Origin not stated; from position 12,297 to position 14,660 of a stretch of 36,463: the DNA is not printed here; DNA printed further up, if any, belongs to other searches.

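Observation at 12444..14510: Circularly permuted family-5 (Opp/Dpp-type) substrate-binding protein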

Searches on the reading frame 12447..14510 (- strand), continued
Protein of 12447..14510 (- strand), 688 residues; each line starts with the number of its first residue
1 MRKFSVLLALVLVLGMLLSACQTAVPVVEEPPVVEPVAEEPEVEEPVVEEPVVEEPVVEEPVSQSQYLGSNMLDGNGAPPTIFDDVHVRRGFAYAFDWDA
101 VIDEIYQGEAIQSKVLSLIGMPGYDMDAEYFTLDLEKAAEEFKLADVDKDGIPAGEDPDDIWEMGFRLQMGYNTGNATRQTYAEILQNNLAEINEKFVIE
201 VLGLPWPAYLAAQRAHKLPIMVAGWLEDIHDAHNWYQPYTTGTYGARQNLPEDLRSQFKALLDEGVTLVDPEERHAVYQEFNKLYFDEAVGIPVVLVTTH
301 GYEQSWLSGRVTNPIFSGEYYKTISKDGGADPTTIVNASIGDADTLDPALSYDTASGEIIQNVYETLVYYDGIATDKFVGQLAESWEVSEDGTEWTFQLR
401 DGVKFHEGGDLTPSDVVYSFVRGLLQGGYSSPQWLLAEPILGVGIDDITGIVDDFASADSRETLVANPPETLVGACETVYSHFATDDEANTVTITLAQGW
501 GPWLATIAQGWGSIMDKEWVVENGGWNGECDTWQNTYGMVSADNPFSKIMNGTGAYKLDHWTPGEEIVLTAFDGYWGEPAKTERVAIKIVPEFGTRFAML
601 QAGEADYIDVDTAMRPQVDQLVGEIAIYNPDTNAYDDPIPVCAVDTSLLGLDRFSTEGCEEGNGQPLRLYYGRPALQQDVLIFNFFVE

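Call 31: find_related_loci(query=A1, collection=genome_contigs, flank=6000)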
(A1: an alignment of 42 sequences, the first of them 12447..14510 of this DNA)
Query A1 (688 aa) in genome_contigs; peptide patterns used: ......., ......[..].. (x = any residue, [..] = any of these).
250 stretches matched a pattern; 216 encode a relative of the query (tblastn E <= 1e-3); the best 80 are kept; 80 distinct loci.
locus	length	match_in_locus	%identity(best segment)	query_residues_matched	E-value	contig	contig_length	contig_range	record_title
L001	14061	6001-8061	90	1-688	0e+0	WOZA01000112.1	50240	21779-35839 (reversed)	MAG: Anaerolineaceae bacterium isolate WOFB12 NODE_249_length_50240_cov_26.376746, whole genome shotgun sequence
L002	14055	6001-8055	89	1-688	0e+0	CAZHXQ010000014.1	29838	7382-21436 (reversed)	MAG TPA_asm: uncultured Anaerolineaceae bacterium isolate binchicken_co45_817 genome assembly, contig: NODE_2308_length_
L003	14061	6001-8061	88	1-688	0e+0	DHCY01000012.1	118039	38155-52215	MAG TPA_asm: Anaerolineaceae bacterium UBA4890 UBA4890_contig_1032, whole genome shotgun sequence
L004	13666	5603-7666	93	1-688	0e+0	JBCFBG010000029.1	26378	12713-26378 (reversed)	MAG: Anaerolineaceae bacterium isolate maxbin2.bin.9 NODE_595_length_26378_cov_43.927905, whole genome shotgun sequence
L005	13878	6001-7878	93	63-688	0e+0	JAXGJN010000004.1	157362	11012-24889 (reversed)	MAG: Anaerolineaceae bacterium isolate AnMBR.bin163 bin163_4, whole genome shotgun sequence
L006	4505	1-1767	92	100-688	0e+0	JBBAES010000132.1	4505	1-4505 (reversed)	MAG: Anaerolineaceae bacterium isolate SO_2017_LW2_2 scaffold_41154_c1_LW138R_2017, whole genome shotgun sequence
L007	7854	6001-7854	93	1-620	0e+0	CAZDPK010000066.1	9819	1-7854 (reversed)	MAG TPA_asm: uncultured Anaerolineaceae bacterium isolate binchicken_co168_79 genome assembly, contig: NODE_11447_length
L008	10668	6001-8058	80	1-688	0e+0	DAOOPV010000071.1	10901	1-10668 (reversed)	MAG TPA_asm: Anaerolineaceae bacterium isolate AMR_MDS_2588 NODE_7523_length_10901_cov_7.530426, whole genome shotgun se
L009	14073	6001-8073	90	1-688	0e+0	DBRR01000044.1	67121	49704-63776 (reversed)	MAG TPA_asm: Anaerolineaceae bacterium UBA1363 UBA1363_contig_86, whole genome shotgun sequence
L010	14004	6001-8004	71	1-688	0e+0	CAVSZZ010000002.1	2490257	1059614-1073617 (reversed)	MAG: uncultured Chloroflexia bacterium isolate MFD04716.bin.2.232 genome assembly, contig: contig_7034, whole genome sho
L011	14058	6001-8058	73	1-688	0e+0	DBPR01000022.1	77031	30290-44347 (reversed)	MAG TPA_asm: Anaerolineaceae bacterium UBA1415 UBA1415_contig_3426, whole genome shotgun sequence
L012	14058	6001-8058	73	1-688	0e+0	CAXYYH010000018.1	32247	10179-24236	MAG: uncultured Anaerolineaceae bacterium isolate ERR13599002_binner123_Refined_48 genome assembly, contig: ERZ24875815.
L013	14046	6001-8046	72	1-688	0e+0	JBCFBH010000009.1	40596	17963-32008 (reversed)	MAG: Anaerolineaceae bacterium isolate metabat2.bin.15 NODE_424_length_40596_cov_2.725188, whole genome shotgun sequence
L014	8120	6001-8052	71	1-688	0e+0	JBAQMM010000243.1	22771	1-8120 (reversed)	MAG: Anaerolineaceae bacterium isolate MFD12067_ilm_asm_bin1 k127_26920, whole genome shotgun sequence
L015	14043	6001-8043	70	1-688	0e+0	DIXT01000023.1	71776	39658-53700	MAG TPA_asm: Anaerolineaceae bacterium UBA6073 UBA6073_contig_2516, whole genome shotgun sequence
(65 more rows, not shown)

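Call 42: list_cluster_members(proteins=[P0128, P0131, P0257, P0137, P0141, P0164, P0145, P0151, P0192, P0239])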
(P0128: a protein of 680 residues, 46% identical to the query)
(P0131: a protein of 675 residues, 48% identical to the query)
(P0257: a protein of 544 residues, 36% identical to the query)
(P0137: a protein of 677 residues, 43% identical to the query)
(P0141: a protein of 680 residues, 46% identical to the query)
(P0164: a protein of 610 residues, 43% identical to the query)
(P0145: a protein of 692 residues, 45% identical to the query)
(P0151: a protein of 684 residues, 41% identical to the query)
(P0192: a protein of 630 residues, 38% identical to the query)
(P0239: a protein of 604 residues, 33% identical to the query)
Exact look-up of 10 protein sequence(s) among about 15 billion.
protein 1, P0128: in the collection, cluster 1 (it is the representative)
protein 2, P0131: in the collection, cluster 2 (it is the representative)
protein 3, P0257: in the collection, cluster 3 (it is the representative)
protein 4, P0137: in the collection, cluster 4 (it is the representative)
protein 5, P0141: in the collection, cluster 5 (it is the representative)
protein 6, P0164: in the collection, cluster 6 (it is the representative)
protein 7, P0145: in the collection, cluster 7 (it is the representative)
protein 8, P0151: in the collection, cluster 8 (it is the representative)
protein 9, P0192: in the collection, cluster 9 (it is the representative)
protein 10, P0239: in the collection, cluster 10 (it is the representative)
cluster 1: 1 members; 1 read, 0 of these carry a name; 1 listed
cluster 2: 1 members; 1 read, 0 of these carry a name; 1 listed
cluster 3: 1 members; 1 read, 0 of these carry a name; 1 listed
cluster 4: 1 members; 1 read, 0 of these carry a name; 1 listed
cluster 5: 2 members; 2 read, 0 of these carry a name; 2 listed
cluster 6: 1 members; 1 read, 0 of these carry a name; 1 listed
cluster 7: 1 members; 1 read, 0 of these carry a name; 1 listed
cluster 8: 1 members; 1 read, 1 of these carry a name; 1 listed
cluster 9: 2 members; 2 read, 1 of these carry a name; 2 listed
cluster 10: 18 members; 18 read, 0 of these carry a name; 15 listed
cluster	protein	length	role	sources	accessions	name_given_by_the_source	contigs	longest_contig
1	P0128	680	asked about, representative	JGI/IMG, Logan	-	-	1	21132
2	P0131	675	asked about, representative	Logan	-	-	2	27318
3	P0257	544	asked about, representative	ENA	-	-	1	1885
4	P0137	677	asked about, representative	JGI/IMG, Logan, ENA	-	-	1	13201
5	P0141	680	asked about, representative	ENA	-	-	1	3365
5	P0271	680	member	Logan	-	-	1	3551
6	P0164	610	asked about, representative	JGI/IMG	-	-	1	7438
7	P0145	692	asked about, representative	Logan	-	-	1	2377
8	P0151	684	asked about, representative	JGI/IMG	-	ABC-type transport system substrate-binding protein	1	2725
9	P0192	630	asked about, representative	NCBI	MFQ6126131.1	MAG: ABC transporter substrate-binding protein [Candidatus Heimdallarchaeota archaeon]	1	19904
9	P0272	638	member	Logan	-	-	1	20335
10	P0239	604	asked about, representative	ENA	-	-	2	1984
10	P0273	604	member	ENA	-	-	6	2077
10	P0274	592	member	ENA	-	-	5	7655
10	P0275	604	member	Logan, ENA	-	-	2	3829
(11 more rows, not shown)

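Call 43: find_homologous_proteins(query=P0137, max_evalue=1e-20)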
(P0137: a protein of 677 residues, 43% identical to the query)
Query P0137 (677 aa): 1391 proteins with E <= 1e-20 among 8000 candidates; the best 120 are listed.
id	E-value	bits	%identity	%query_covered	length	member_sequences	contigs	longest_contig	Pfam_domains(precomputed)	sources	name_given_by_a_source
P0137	0.0e+0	1589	100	100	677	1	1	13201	PF00496.28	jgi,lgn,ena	-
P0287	0.0e+0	1192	74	99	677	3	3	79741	PF00496.28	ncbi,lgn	ncbi:MAG: ABC transporter substrate-binding protein [Chloroflexota bacterium]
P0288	0.0e+0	1160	72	100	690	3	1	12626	PF00496.28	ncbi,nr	ncbi:MAG: ABC transporter substrate-binding protein [Chloroflexota bacterium]|nr:ABC transporter sub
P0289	0.0e+0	1157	73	100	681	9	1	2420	PF00496.28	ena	-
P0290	0.0e+0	1088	69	99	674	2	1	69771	PF00496.28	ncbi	-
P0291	0.0e+0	1068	67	100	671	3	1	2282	PF00496.28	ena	-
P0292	0.0e+0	1065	66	100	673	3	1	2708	PF00496.28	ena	-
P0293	2.0e-273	927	58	100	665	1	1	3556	PF00496.28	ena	-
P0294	1.1e-266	905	67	69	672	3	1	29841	PF00496.28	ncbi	-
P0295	1.1e-261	889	56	100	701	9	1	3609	PF00496.28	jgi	-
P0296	1.7e-261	888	56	100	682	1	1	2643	PF00496.28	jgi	-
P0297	5.1e-261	886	59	91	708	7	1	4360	PF00496.28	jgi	jgi:peptide/nickel transport system substrate-binding protein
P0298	1.8e-259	881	58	99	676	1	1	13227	PF00496.28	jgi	jgi:peptide/nickel transport system substrate-binding protein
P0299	7.7e-257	873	55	100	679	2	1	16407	PF00496.28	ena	-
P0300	3.4e-256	870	59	97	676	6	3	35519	PF00496.28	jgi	jgi:peptide/nickel transport system substrate-binding protein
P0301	5.8e-256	870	62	71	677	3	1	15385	PF00496.28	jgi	jgi:peptide/nickel transport system substrate-binding protein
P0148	1.0e-255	869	62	70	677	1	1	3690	PF00496.28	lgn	-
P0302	1.0e-255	869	55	100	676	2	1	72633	PF00496.28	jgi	-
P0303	1.2e-254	865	63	71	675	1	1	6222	PF00496.28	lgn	-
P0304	1.6e-253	862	55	99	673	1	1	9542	PF00496.28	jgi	jgi:ABC-type transport system substrate-binding protein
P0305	1.1e-252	859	56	99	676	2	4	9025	PF00496.28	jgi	jgi:peptide/nickel transport system substrate-binding protein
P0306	9.0e-251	853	55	99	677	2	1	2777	PF00496.28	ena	-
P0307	1.1e-250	852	55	100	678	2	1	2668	PF00496.28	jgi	jgi:peptide/nickel transport system substrate-binding protein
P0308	4.1e-250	850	55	97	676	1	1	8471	PF00496.28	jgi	jgi:peptide/nickel transport system substrate-binding protein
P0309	3.1e-249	848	61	72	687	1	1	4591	PF00496.28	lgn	-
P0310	8.4e-248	843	54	100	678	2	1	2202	PF00496.28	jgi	-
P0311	1.6e-247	842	53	99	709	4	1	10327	PF00496.28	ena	-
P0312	2.1e-247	841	53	100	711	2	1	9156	PF00496.28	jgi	jgi:peptide/nickel transport system substrate-binding protein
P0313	4.1e-247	840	56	97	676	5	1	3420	PF00496.28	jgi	jgi:peptide/nickel transport system substrate-binding protein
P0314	9.3e-247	839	60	72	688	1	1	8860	PF00496.28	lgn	-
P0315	1.0e-246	839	55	99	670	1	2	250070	PF00496.28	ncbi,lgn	-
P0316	2.7e-246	838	54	100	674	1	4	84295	PF00496.28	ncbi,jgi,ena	-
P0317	5.1e-246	837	57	90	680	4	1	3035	PF00496.28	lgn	-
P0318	8.4e-245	833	57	90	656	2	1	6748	PF00496.28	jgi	-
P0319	4.6e-244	830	54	100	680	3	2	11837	PF00496.28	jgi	jgi:peptide/nickel transport system substrate-binding protein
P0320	3.3e-243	828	53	100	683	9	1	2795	PF00496.28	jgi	jgi:peptide/nickel transport system substrate-binding protein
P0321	4.1e-243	827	54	97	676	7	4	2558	PF00496.28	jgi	jgi:peptide/nickel transport system substrate-binding protein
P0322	5.9e-239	814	51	98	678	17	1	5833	PF00496.28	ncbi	-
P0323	8.3e-239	813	54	99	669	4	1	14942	PF00496.28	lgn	-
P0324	3.7e-234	798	53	99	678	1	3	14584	PF00496.28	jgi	jgi:ABC-type transport system substrate-binding protein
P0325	1.4e-233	796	56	93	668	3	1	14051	PF00496.28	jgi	-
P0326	4.6e-233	794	54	99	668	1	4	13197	PF00496.28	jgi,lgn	-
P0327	6.7e-232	790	52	99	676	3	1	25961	PF00496.28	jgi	-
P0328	4.1e-231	788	51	100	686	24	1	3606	PF00496.28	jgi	jgi:peptide/nickel transport system substrate-binding protein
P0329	5.1e-230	784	55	98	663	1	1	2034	PF00496.28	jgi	jgi:peptide/nickel transport system substrate-binding protein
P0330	5.6e-229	781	52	99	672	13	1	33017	PF00496.28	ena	-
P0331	2.7e-228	778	54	93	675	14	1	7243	PF00496.28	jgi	jgi:peptide/nickel transport system substrate-binding protein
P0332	1.9e-227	775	58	72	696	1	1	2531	PF00496.28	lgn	-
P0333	5.1e-224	764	56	90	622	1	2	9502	PF00496.28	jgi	-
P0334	1.6e-221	756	52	98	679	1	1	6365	PF00496.28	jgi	-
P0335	2.6e-220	752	72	63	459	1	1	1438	PF00496.28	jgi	jgi:peptide/nickel transport system substrate-binding protein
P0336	1.1e-218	747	51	98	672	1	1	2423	PF00496.28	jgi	jgi:peptide/nickel transport system substrate-binding protein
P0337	1.3e-217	743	56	71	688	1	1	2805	PF00496.28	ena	-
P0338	3.1e-216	738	55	72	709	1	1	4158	PF00496.28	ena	-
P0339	1.0e-212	727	54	71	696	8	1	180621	PF00496.28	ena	-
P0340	1.7e-210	719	54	71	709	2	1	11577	PF00496.28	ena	-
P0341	6.0e-207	708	55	84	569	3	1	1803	PF00496.28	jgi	jgi:peptide/nickel transport system substrate-binding protein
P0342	1.3e-205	703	55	71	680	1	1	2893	PF00496.28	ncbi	ncbi:MAG: ABC transporter substrate-binding protein [Dehalococcoidia bacterium]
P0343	1.4e-204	700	54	69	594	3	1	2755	PF00496.28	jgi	jgi:peptide/nickel transport system substrate-binding protein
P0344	4.5e-203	695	55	68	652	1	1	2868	PF00496.28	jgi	jgi:peptide/nickel transport system substrate-binding protein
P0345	1.1e-202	694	50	71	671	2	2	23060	PF00496.28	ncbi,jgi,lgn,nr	ncbi:MAG TPA: peptide ABC transporter substrate-binding protein [Chloroflexi bacterium]|nr:peptide A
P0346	1.3e-202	693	54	69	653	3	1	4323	PF00496.28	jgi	-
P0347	8.6e-202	691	54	70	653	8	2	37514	PF00496.28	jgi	jgi:peptide/nickel transport system substrate-binding protein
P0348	7.9e-199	681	55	68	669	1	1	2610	PF00496.28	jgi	jgi:peptide/nickel transport system substrate-binding protein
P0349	6.7e-198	678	53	70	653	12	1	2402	PF00496.28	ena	-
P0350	9.2e-198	677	55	68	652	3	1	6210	PF00496.28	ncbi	-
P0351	1.1e-197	677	54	68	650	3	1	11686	PF00496.28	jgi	-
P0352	2.3e-197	676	53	68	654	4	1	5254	PF00496.28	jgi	jgi:peptide/nickel transport system substrate-binding protein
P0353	4.1e-197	675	53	69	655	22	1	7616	PF00496.28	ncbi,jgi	-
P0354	4.3e-197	675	52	69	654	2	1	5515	PF00496.28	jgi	jgi:peptide/nickel transport system substrate-binding protein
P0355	6.8e-197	674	55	68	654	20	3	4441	PF00496.28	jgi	jgi:peptide/nickel transport system substrate-binding protein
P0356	7.2e-197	674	53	68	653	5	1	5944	PF00496.28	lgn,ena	-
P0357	1.0e-196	674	48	71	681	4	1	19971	PF00496.28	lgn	-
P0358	1.3e-196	674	54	68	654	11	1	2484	PF00496.28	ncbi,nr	ncbi:MAG: ABC transporter substrate-binding protein [Anaerolineae bacterium]|nr:ABC transporter subs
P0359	5.0e-196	672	50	69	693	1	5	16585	PF00496.28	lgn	-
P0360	6.7e-196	671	51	68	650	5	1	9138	PF00496.28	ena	-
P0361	1.1e-195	671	53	71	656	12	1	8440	PF00496.28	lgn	-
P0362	1.4e-195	670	52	69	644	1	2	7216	PF00496.28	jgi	jgi:peptide/nickel transport system substrate-binding protein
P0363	5.1e-195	668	54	68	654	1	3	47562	PF00496.28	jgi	jgi:peptide/nickel transport system substrate-binding protein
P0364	5.6e-195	668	53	69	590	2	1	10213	PF00496.28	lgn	-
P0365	5.6e-194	665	55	68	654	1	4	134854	PF00496.28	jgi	jgi:peptide/nickel transport system substrate-binding protein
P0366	2.0e-193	663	49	69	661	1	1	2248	PF00496.28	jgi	jgi:peptide/nickel transport system substrate-binding protein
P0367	6.9e-193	661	52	69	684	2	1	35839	PF00496.28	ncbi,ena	-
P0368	8.2e-193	661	52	69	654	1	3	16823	PF00496.28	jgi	jgi:peptide/nickel transport system substrate-binding protein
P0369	9.1e-193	661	49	72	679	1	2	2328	PF00496.28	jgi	-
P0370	1.2e-192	660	53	69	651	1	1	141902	PF00496.28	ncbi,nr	ncbi:MAG: peptide ABC transporter substrate-binding protein [Chloroflexi bacterium B3_Chlor]|nr:MAG:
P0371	4.0e-192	659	52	69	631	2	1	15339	PF00496.28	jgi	-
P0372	5.2e-192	658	50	75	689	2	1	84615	PF00496.28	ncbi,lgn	-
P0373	7.6e-192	658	54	68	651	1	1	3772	PF00496.28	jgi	jgi:peptide/nickel transport system substrate-binding protein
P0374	1.1e-191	657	52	69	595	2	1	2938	PF00496.28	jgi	jgi:peptide/nickel transport system substrate-binding protein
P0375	1.2e-191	657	50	56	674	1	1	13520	PF00496.28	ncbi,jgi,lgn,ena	-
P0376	1.5e-191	657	47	71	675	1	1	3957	PF00496.28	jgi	jgi:peptide/nickel transport system substrate-binding protein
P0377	3.1e-191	656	53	68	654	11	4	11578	PF00496.28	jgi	-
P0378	3.3e-191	656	48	69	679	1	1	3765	PF00496.28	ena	-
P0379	3.5e-191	656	52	69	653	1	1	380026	PF00496.28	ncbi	-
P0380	3.6e-191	656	49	71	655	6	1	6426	PF00496.28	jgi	jgi:peptide/nickel transport system substrate-binding protein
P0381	1.3e-190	654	51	71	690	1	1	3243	PF00496.28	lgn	-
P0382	1.9e-190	653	53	69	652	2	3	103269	PF00496.28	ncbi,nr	ncbi:MAG: ABC transporter substrate-binding protein [Anaerolineae bacterium]|nr:ABC transporter subs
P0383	2.0e-190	653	50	71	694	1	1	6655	PF00496.28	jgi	jgi:peptide/nickel transport system substrate-binding protein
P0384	2.2e-190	653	52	71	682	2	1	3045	PF00496.28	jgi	-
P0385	3.3e-190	652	55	68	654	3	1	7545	PF00496.28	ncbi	-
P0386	1.2e-189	651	48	69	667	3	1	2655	PF00496.28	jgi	-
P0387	1.2e-189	651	49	68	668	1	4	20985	PF00496.28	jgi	jgi:peptide/nickel transport system substrate-binding protein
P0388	1.2e-189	651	51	71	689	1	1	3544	PF00496.28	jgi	jgi:peptide/nickel transport system substrate-binding protein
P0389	1.4e-189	650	52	68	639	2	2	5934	PF00496.28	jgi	jgi:peptide/nickel transport system substrate-binding protein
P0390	1.7e-189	650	50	74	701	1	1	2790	PF00496.28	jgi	jgi:peptide/nickel transport system substrate-binding protein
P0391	2.1e-189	650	48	71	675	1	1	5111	PF00496.28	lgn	-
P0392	2.2e-189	650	50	71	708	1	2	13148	PF00496.28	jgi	jgi:peptide/nickel transport system substrate-binding protein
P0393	2.3e-189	650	49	69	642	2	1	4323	PF00496.28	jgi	jgi:peptide/nickel transport system substrate-binding protein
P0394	5.4e-189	648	49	68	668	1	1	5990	PF00496.28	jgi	jgi:peptide/nickel transport system substrate-binding protein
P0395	1.0e-188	647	50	70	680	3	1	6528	PF00496.28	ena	-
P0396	1.2e-188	647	51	70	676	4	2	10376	PF00496.28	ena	-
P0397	3.1e-188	646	48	69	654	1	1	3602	PF00496.28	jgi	jgi:peptide/nickel transport system substrate-binding protein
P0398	4.1e-188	645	52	71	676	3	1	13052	PF00496.28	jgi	jgi:peptide/nickel transport system substrate-binding protein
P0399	4.4e-188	645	53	80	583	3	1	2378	PF00496.28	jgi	-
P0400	5.3e-188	645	48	69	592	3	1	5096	PF00496.28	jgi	jgi:peptide/nickel transport system substrate-binding protein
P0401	5.8e-188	645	51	71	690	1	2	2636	PF00496.28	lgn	-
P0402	7.2e-188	645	49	71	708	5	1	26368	PF00496.28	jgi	jgi:peptide/nickel transport system substrate-binding protein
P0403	9.5e-188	644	51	71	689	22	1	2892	PF00496.28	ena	-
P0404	1.3e-187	644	51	69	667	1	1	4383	PF00496.28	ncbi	-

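Call 47: find_encoding_contigs(protein=P0375, flank=8000, max_places=3)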
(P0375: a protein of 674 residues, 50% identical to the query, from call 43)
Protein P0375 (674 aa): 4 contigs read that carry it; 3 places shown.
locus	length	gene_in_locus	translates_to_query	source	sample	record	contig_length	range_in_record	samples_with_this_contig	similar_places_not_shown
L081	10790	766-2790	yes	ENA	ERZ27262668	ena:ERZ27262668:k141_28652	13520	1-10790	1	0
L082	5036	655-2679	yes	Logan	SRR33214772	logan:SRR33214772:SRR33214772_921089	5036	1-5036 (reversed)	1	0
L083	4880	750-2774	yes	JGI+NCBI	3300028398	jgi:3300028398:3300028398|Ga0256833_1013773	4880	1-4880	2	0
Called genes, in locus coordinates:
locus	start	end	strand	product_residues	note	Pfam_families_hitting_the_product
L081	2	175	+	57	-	?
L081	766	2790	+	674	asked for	PF00496:SBP_bac_5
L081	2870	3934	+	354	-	PF19300:BPD_transp_1_N, PF00528:BPD_transp_1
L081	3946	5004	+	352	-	PF12911:OppC_N, PF00528:BPD_transp_1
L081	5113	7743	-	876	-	PF04851:ResIII (weak), PF00270:DEAD, PF00271:Helicase_C, PF22982:WHD_HRQ1, PF01844:HNH (weak), PF09369:MZB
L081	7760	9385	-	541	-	PF03990:DUF348, PF07501:G5, PF06725:3D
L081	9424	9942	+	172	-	-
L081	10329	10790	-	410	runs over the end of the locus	PF01321:Creatinase_N (weak), PF00557:Peptidase_M24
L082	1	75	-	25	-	?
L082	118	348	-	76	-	-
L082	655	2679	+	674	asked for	PF00496:SBP_bac_5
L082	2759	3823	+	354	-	PF19300:BPD_transp_1_N, PF00528:BPD_transp_1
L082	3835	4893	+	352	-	PF12911:OppC_N, PF00528:BPD_transp_1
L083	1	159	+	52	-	?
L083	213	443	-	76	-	-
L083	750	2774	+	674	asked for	PF00496:SBP_bac_5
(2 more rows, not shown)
